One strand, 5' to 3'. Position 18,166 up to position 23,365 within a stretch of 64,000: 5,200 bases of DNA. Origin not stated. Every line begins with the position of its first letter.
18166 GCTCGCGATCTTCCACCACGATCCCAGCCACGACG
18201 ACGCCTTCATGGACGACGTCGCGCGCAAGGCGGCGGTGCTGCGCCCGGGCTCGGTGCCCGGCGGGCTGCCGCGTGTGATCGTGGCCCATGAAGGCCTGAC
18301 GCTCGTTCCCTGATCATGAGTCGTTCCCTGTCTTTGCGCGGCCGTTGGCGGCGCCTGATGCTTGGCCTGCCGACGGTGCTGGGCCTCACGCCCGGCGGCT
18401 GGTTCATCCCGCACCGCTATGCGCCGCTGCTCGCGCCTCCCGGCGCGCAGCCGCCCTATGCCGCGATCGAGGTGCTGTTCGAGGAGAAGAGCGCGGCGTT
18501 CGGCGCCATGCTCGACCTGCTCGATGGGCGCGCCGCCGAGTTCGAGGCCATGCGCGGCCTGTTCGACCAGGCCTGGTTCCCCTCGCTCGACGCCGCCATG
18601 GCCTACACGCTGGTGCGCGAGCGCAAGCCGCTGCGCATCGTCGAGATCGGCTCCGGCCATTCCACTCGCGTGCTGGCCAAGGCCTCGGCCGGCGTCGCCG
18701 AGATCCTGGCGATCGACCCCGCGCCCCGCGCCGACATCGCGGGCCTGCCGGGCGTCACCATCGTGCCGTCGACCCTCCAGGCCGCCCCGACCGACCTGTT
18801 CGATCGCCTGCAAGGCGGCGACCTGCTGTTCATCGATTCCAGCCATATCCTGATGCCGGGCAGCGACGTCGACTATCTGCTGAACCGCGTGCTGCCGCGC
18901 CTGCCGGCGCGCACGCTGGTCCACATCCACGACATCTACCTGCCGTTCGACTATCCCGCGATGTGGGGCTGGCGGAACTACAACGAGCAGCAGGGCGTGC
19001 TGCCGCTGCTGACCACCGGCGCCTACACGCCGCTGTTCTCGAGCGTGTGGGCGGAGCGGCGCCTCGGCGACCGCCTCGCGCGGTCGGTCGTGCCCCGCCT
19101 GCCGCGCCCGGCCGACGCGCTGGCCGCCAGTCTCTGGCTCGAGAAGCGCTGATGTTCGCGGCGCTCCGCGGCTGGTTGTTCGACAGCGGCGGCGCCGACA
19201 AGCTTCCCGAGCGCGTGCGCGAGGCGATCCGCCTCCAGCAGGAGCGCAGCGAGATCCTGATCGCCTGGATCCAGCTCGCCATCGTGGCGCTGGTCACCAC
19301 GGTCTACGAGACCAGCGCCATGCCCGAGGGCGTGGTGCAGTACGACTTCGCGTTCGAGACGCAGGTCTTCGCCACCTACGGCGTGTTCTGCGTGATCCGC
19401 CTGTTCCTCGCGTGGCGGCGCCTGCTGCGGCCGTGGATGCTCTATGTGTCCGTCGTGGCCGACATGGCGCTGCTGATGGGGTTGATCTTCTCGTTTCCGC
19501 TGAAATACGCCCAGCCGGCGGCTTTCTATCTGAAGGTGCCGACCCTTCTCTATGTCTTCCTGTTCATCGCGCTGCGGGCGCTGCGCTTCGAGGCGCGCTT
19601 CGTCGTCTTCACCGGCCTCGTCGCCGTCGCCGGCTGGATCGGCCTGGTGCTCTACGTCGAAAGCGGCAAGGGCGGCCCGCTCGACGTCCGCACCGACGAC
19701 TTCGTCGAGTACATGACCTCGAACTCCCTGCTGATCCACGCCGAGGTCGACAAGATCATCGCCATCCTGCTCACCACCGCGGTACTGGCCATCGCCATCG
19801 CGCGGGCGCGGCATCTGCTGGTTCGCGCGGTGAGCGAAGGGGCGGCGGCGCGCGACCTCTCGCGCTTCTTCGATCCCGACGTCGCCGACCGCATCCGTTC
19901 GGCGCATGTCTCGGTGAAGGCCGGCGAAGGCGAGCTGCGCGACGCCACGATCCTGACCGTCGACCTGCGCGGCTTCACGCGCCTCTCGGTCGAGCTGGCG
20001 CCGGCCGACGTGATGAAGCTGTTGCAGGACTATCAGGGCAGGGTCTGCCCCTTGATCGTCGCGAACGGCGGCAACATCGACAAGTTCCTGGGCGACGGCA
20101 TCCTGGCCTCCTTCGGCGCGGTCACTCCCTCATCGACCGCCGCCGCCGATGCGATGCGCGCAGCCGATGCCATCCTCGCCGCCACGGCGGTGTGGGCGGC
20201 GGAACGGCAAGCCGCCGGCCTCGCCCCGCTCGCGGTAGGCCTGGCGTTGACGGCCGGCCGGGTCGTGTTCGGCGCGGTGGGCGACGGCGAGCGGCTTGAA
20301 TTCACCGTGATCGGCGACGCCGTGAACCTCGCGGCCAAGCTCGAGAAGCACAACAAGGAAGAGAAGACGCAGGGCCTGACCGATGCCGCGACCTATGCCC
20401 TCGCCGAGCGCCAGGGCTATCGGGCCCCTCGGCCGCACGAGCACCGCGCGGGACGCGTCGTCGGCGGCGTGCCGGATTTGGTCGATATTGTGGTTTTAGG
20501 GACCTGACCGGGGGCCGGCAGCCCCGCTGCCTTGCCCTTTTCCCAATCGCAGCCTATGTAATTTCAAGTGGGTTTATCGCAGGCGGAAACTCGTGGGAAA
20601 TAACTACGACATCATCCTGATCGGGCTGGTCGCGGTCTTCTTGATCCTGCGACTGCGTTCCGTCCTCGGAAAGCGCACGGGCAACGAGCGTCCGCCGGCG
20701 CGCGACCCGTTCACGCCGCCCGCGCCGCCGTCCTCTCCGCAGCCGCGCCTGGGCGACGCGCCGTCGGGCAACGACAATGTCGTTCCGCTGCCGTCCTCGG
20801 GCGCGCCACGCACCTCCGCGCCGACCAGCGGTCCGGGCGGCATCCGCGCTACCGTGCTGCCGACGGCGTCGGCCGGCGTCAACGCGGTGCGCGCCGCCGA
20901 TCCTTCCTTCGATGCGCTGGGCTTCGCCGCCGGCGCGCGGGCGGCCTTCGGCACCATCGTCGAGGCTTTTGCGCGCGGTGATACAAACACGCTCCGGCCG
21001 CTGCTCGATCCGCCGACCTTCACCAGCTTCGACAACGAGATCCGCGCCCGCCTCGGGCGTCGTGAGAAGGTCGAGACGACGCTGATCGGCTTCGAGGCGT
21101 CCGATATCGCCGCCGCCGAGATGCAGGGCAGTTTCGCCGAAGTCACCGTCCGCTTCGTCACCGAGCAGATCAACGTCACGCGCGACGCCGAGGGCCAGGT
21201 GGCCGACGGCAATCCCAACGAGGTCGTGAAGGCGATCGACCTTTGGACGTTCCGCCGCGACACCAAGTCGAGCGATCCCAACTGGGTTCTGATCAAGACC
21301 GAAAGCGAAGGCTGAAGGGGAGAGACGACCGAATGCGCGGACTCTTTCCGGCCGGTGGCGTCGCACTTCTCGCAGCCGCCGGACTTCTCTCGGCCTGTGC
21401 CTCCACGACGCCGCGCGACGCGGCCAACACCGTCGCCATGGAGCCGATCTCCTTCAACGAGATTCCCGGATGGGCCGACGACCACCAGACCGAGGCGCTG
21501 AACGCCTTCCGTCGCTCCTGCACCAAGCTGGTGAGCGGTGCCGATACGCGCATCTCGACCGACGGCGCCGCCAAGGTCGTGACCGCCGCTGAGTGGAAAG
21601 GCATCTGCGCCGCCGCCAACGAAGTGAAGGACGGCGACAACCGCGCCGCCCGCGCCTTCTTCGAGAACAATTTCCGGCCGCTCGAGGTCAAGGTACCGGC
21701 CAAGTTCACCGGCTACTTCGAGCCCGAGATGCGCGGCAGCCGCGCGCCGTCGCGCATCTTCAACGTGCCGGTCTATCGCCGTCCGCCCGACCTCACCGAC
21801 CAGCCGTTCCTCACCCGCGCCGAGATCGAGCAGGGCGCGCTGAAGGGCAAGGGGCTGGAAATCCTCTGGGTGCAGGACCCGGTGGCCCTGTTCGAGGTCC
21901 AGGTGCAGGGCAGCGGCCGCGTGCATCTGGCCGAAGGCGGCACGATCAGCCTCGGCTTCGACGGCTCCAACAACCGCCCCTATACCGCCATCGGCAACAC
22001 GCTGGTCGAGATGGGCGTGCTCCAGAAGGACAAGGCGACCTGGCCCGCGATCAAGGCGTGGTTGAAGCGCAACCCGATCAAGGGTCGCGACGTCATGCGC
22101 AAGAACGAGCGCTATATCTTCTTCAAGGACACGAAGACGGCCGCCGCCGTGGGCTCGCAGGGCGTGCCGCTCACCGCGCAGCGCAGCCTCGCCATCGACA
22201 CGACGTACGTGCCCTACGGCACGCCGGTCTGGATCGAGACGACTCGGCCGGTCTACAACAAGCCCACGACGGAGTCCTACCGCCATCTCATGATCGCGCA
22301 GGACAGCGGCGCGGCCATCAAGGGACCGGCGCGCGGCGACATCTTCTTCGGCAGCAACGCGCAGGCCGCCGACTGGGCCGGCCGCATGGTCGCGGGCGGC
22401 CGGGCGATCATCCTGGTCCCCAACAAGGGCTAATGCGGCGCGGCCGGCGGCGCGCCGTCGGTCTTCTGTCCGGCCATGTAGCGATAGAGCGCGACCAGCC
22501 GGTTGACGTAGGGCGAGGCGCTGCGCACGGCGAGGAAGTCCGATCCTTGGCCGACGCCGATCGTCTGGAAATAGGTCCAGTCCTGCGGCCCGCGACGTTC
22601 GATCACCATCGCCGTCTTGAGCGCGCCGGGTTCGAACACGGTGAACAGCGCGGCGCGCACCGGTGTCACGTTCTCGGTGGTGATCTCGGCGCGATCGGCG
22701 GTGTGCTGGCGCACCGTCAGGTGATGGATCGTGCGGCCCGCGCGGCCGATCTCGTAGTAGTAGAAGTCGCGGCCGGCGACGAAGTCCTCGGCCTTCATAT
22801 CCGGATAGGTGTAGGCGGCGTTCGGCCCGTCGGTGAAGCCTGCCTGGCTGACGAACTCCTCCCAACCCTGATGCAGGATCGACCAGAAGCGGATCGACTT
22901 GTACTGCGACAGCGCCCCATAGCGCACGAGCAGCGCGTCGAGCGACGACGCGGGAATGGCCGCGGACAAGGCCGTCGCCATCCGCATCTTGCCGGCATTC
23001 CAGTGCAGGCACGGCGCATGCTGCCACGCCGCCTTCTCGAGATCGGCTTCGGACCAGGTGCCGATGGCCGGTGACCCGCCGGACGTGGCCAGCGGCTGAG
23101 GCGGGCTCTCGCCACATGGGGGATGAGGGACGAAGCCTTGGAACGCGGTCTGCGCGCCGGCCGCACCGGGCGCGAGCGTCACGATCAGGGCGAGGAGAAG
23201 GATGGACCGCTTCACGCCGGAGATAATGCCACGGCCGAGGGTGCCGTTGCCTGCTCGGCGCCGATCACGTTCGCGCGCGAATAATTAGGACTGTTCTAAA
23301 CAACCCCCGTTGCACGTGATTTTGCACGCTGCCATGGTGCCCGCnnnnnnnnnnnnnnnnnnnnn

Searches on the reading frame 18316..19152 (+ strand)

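Call 53: search_protein_families(library=pfam, max_evalue=0.001, proteins=[window:18316-19152:+])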
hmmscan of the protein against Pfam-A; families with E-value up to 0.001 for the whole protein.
window:18316-19152:+ (278 aa): 1 family
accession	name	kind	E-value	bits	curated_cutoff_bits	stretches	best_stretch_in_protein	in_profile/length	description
PF13578.12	Methyltransf_24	-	2.6e-09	38.3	26.3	1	109-207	1-105/105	Methyltransferase domain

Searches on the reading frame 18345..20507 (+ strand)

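Call 53: search_protein_families(library=pfam, max_evalue=0.001, proteins=[window:18345-20507:+])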
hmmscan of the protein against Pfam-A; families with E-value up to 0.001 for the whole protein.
window:18345-20507:+ (720 aa): 1 family
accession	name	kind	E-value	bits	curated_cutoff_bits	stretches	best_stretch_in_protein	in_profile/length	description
PF00211.25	Guanylate_cyc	-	5.9e-09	36.2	21.9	1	533-684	8-153/183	Adenylate and Guanylate cyclase catalytic domain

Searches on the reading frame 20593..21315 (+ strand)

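Call 53: search_protein_families(library=pfam, max_evalue=0.001, proteins=[window:20593-21315:+])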
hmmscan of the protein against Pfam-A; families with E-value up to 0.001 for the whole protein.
window:20593-21315:+ (240 aa): 1 family
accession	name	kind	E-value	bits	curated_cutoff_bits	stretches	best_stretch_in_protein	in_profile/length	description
PF04280.21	Tim44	-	7.4e-43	146.6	29.6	1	93-237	2-146/147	Tim44-like domain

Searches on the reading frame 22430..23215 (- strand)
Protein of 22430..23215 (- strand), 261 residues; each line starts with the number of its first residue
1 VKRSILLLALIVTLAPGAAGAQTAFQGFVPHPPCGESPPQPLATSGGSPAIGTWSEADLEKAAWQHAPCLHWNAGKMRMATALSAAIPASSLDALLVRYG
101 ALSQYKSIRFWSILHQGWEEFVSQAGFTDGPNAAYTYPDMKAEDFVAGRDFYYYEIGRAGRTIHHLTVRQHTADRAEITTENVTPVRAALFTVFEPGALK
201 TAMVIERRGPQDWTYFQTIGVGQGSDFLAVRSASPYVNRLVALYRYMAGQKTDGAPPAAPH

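Call 61: search_protein_families(library=pfam, max_evalue=0.001, proteins=[window:22430-23215:-])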
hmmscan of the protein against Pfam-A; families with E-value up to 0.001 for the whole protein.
window:22430-23215:- (261 aa): 1 family
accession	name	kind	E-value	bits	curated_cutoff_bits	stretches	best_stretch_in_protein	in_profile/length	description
PF20380.3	DUF6675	-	7e-09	35.7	27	1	100-248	104-251/254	Family of unknown function (DUF6675)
